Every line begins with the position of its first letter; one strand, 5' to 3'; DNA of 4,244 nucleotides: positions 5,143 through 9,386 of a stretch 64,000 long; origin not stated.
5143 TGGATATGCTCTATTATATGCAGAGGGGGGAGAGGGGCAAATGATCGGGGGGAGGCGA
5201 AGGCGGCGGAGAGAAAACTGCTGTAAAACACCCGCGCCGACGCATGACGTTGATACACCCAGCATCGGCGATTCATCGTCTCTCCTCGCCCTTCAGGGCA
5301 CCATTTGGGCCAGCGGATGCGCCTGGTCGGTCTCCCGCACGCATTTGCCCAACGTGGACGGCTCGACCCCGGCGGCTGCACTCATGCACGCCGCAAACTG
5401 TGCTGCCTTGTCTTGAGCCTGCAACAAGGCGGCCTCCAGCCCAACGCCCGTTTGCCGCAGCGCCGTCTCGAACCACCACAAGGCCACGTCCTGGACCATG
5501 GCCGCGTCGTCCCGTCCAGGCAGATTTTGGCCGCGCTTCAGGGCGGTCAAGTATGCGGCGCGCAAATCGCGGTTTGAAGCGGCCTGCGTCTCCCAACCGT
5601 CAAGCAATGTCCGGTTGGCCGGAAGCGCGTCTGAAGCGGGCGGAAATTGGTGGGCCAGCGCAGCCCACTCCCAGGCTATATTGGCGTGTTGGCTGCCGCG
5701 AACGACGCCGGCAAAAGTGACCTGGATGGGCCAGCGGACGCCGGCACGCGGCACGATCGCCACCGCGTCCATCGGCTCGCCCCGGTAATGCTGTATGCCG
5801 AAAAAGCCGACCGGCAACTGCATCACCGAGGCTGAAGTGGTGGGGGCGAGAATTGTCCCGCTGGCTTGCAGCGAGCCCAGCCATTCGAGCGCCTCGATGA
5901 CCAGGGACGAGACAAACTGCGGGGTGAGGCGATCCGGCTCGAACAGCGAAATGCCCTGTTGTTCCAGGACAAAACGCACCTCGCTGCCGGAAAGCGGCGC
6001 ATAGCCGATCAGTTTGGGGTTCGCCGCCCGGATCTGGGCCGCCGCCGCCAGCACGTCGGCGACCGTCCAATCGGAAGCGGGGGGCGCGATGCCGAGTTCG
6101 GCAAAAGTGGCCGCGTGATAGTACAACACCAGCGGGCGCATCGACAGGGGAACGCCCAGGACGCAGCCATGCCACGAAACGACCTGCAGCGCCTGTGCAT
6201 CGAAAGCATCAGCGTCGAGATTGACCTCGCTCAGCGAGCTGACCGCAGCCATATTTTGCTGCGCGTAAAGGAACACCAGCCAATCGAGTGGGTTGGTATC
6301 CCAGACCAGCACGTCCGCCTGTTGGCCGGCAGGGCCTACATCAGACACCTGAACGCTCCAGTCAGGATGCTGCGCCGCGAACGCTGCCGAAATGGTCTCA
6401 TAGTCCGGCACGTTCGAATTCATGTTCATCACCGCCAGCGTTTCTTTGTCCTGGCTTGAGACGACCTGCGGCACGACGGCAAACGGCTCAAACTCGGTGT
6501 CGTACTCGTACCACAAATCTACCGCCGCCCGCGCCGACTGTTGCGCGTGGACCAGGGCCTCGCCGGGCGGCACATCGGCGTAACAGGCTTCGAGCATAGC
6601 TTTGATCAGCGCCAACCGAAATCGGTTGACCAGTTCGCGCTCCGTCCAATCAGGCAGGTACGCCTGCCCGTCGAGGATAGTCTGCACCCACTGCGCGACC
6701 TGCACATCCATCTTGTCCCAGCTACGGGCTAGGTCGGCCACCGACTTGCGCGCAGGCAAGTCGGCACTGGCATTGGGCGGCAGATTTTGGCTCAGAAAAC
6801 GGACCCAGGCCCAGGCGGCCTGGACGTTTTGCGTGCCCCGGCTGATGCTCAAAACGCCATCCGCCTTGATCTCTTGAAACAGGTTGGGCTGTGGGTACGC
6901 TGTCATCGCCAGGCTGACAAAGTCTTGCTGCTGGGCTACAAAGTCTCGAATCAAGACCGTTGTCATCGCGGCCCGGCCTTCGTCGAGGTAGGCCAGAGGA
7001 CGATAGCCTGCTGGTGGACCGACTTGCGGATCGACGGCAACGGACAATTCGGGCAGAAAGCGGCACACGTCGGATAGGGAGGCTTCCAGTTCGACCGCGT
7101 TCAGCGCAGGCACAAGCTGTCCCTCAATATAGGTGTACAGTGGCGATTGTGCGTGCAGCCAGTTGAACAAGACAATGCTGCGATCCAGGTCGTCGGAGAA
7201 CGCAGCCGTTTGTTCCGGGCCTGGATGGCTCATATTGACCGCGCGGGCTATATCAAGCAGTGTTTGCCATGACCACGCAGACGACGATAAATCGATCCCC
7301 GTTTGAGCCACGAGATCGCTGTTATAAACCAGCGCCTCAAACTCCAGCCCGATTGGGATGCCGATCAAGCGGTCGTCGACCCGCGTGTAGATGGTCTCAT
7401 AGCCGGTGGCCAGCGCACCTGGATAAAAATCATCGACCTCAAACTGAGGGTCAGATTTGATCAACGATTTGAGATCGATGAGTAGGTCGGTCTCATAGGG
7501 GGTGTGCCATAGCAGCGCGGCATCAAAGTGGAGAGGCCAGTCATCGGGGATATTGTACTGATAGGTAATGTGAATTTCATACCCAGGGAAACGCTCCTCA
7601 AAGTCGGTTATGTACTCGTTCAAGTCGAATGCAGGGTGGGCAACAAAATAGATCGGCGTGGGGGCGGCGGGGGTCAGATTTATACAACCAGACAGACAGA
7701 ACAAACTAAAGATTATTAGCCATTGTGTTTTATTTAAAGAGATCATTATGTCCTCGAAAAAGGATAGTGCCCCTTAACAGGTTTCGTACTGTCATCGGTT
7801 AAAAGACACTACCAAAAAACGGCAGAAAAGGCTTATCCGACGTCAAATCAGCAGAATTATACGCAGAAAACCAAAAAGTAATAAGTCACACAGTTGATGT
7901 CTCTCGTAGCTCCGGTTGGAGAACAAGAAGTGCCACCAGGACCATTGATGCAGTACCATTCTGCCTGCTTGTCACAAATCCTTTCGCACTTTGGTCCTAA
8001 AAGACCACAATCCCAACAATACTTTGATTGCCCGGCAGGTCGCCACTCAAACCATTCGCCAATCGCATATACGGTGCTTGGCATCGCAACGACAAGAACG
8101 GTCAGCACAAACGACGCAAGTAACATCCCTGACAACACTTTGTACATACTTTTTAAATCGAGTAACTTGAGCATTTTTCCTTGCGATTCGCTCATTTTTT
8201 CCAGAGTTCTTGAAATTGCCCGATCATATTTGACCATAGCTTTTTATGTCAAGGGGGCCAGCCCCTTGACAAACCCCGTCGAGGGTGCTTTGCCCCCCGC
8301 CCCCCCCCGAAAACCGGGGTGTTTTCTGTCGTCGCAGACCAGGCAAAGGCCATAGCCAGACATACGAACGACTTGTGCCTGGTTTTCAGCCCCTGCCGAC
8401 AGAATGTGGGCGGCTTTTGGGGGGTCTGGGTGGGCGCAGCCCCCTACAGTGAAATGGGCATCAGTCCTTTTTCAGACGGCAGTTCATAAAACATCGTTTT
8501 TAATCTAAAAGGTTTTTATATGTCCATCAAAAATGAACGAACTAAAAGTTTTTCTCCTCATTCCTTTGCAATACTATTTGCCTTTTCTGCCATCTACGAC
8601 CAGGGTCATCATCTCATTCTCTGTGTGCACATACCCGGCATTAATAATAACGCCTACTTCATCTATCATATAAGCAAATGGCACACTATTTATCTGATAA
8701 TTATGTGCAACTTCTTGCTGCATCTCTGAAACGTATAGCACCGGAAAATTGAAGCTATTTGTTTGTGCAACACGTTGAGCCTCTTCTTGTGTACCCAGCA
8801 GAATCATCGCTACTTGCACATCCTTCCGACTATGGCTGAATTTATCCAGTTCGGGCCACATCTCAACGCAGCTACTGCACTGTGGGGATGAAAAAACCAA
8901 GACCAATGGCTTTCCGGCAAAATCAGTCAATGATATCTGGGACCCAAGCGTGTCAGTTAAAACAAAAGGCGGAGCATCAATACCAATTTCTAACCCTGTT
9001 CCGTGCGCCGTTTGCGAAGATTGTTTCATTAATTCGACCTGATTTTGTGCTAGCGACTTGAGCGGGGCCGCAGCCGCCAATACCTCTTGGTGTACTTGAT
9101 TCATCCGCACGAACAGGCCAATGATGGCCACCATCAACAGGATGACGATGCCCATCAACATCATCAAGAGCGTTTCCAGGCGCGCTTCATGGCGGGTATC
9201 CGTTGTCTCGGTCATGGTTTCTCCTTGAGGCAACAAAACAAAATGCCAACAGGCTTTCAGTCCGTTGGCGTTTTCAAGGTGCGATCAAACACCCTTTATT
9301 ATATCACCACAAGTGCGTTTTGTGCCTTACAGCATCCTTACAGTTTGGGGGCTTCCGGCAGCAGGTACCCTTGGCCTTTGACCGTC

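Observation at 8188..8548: About 360 bp structured element duplicated at two distant loci, each including a conserved 17-codon ORF start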

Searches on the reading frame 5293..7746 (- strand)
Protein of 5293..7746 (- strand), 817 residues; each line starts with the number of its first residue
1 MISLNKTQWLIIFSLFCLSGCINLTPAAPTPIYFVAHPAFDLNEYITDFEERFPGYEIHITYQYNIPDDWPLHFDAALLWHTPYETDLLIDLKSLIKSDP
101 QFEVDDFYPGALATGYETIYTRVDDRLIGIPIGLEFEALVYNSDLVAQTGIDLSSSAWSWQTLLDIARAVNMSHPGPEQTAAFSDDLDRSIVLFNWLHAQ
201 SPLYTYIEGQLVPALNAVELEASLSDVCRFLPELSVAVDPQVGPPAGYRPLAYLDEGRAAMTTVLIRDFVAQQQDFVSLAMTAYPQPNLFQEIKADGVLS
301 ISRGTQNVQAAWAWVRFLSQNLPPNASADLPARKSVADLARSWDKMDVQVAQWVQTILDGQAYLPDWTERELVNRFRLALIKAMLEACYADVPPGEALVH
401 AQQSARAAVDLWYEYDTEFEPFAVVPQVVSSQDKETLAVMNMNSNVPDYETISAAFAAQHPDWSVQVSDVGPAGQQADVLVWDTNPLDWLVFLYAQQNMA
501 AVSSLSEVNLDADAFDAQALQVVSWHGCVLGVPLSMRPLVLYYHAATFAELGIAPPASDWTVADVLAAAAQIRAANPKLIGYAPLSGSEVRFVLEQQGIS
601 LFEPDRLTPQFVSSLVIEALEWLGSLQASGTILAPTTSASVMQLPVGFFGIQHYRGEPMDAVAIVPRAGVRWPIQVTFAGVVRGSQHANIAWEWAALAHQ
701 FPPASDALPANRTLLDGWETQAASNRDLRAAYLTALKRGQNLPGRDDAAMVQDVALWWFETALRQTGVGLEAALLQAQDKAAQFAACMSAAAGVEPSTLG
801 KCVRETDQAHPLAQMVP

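Call 29: find_encoding_contigs(protein=window:5293-7746:-, flank=10000, max_places=10)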
Protein window:5293-7746:- (817 aa): 1 contig read that carries it; 1 place shown.
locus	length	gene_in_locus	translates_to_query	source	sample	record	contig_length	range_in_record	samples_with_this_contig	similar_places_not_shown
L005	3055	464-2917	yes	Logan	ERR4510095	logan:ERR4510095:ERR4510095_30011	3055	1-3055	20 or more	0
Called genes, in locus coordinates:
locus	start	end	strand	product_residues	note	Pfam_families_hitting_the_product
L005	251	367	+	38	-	-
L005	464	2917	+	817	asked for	PF01547:SBP_bac_1 (faint)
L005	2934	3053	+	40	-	?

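Call 36: search_protein_families(library=pfam, proteins=[window:5293-7746:-], max_evalue=0.01)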
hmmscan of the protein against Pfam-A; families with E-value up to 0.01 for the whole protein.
window:5293-7746:- (817 aa): 1 family
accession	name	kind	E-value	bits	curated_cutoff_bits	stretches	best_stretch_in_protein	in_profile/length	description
PF01547.30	SBP_bac_1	-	2.6e-13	51.1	26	2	87-178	68-149/307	Bacterial extracellular solute-binding protein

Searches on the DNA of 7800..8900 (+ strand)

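Call 10: search_rna_families(source=window, start=7800, end=8900, threshold=evalue, max_evalue=10)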
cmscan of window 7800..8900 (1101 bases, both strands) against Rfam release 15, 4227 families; matches with E-value up to 10: 3.
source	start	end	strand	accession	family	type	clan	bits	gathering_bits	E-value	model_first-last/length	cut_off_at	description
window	8419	8460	+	RF02151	MIMT1_1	Gene; lncRNA;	-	14.7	45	5.4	46-88/88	no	MER1 repeat containing imprinted transcript 1 conserved region 1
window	8246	8331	+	RF02497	Atu_C10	Gene; sRNA;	-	14.6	60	7.9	1-89/89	no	Rhizobiales sRNA Atu_C10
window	8595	8616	-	RF01119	sR32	Gene; snRNA; snoRNA; CD-box;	-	11.4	40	3.6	1-57/57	no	Small nucleolar RNA sR32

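Call 33: search_dna_similar(query=window:8180-8548:+, collection=plasmids, mode=distant, max_evalue=0.01)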
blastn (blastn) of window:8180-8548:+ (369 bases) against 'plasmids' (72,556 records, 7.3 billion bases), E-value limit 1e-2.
No match.

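Call 34: search_dna_similar(query=window:8180-8548:+, collection=phages, mode=distant, max_evalue=0.01)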
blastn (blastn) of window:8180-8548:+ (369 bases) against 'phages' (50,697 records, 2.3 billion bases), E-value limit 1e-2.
No match.
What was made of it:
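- Tried and rejected: Sensitive blastn against plasmids and phages: no match (calls 33, 34).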

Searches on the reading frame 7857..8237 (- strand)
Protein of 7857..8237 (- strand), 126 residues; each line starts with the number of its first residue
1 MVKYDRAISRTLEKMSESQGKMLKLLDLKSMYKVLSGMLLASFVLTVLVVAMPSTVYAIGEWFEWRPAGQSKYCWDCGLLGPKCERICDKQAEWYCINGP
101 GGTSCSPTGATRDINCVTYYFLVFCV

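Call 13: find_encoding_contigs(protein=window:7857-8237:-, flank=10000, max_places=10)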
Protein window:7857-8237:- (126 aa): no gene with exactly this product is on record in the collection.

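Call 27: find_encoding_contigs(protein=window:7857-8174:-, flank=10000, max_places=10)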
Protein window:7857-8174:- (105 aa): no gene with exactly this product is on record in the collection.

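Call 36: search_protein_families(library=pfam, proteins=[window:7857-8174:-], max_evalue=0.01)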
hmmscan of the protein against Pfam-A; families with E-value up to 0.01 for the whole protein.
window:7857-8174:- (105 aa): 0 families

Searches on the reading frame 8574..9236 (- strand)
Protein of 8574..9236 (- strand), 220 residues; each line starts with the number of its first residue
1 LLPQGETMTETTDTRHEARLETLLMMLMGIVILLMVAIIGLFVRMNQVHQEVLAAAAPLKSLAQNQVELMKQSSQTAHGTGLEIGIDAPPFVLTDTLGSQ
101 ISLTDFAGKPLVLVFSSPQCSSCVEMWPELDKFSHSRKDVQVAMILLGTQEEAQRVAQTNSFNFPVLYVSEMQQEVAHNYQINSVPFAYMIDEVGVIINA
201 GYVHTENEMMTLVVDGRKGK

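Call 36: search_protein_families(library=pfam, proteins=[window:8574-9236:-], max_evalue=0.01)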
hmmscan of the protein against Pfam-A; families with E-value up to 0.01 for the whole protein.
window:8574-9236:- (220 aa): 6 families
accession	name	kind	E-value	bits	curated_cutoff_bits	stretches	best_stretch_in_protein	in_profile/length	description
PF00578.27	AhpC-TSA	-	4e-15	56.3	26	1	84-198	1-122/124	AhpC/TSA family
PF08534.16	Redoxin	-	1.2e-12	48.3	26.6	1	87-206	5-137/148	Redoxin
PF13905.12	Thioredoxin_8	-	8e-08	33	27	1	108-195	1-92/94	Thioredoxin-like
PF13098.12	Thioredoxin_2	-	8.3e-08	33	27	1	108-206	5-97/104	Thioredoxin-like domain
PF00085.26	Thioredoxin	-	2e-05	25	23.5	1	109-177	19-86/103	Thioredoxin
PF02630.20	SCO1-SenC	-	0.0052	17.2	22.8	0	89-129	2-43/134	SCO1/SenC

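Call 38: find_encoding_contigs(protein=window:8574-9215:-, flank=10000, max_places=10)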
Protein window:8574-9215:- (213 aa): no gene with exactly this product is on record in the collection.

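Call 39: find_homologous_proteins(query=window:8574-9215:-, max_evalue=1e-10)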
Query window:8574-9215:- (213 aa): 65 proteins with E <= 1e-10 among 692 candidates.
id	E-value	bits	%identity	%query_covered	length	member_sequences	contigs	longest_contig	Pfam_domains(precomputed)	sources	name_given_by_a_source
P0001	2.4e-133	460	100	100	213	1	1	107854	PF08534.17,PF13905.13,PF13098.14,PF00578.28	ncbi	-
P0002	6.3e-67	243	58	99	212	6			PF00085.27,PF08534.17,PF13905.13,PF13098.14,PF00578.28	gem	-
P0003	2.2e-66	241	58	96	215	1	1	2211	PF00085.27,PF08534.17,PF13905.13,PF00578.28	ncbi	-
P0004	4.2e-66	240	57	99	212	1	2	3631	PF00085.27,PF08534.17,PF13905.13,PF13098.14,PF02630.21,PF00578.28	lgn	-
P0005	1.3e-64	236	56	94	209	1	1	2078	PF08534.17,PF13905.13,PF13098.14,PF02630.21,PF00578.28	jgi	-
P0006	3.2e-64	234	57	98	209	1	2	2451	PF08534.17,PF00578.28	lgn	-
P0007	2.0e-63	232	51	87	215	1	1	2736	PF08534.17,PF13905.13,PF13098.14,PF00578.28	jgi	jgi:peroxiredoxin/uncharacterized protein YneF (UPF0154 family)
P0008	9.7e-50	187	50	97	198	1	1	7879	PF00085.27,PF08534.17,PF00578.28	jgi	jgi:methylamine dehydrogenase accessory protein MauD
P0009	1.3e-49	187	50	99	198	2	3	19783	PF08534.17,PF00578.28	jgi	jgi:methylamine dehydrogenase accessory protein MauD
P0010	2.3e-49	186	50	98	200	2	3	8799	PF08534.17,PF13905.13,PF00578.28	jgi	jgi:methylamine dehydrogenase accessory protein MauD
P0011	3.8e-48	182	52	95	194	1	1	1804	PF00085.27,PF08534.17,PF13905.13,PF00578.28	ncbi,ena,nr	ncbi:MAG: redoxin domain-containing protein [Anaerolineae bacterium]|nr:redoxin domain-containing pr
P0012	6.7e-48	181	49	98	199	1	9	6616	PF08534.17,PF13905.13,PF00578.28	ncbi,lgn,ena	-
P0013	1.0e-47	180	47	99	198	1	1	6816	PF08534.17,PF13905.13,PF00578.28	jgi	jgi:methylamine dehydrogenase accessory protein MauD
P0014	1.4e-47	180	48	98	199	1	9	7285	PF08534.17,PF13905.13,PF00578.28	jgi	-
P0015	1.5e-47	180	52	95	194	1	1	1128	PF00085.27,PF08534.17,PF13905.13,PF00578.28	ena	-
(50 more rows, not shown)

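Call 40: find_encoding_contigs(protein=P0001, flank=10000, max_places=10)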
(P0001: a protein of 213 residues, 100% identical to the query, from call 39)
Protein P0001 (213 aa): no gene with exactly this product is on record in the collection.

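Call 41: list_cluster_members(proteins=[P0001, P0002, P0003, P0004])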
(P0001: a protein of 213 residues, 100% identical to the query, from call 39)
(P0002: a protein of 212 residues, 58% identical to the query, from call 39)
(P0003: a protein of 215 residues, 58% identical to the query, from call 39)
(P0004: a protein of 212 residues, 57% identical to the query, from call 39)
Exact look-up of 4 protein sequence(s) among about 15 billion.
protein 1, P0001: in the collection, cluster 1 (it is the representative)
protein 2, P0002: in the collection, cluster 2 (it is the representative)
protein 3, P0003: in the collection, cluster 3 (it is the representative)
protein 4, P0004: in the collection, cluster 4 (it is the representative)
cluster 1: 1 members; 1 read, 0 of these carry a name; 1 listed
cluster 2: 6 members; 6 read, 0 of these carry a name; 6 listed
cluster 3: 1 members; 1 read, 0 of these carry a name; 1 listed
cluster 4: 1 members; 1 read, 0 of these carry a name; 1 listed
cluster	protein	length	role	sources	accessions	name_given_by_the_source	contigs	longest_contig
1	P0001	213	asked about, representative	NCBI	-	-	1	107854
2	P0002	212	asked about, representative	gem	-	-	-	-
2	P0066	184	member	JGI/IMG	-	-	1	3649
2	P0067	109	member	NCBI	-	-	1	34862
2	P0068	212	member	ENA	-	-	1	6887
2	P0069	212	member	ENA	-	-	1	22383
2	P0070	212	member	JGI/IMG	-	-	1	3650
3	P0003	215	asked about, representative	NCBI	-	-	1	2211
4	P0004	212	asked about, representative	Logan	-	-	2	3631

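Call 51: find_encoding_contigs(protein=P0004, flank=5000, max_places=6)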
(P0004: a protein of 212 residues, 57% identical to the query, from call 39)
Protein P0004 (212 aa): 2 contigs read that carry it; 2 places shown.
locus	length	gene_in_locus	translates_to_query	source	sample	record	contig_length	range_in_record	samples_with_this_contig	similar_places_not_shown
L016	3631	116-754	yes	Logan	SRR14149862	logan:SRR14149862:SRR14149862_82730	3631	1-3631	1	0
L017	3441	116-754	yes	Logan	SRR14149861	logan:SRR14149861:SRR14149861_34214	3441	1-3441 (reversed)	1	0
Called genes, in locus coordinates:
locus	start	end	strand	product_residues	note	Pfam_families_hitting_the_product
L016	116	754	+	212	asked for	PF00578:AhpC-TSA, PF08534:Redoxin, PF02630:SCO1-SenC (weak), PF00085:Thioredoxin (faint), PF13098:Thioredoxin_2, PF13905:Thioredoxin_8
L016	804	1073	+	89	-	-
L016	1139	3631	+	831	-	?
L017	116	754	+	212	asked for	PF00578:AhpC-TSA, PF08534:Redoxin, PF02630:SCO1-SenC (weak), PF00085:Thioredoxin (faint), PF13098:Thioredoxin_2, PF13905:Thioredoxin_8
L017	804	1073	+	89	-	-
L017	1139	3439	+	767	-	?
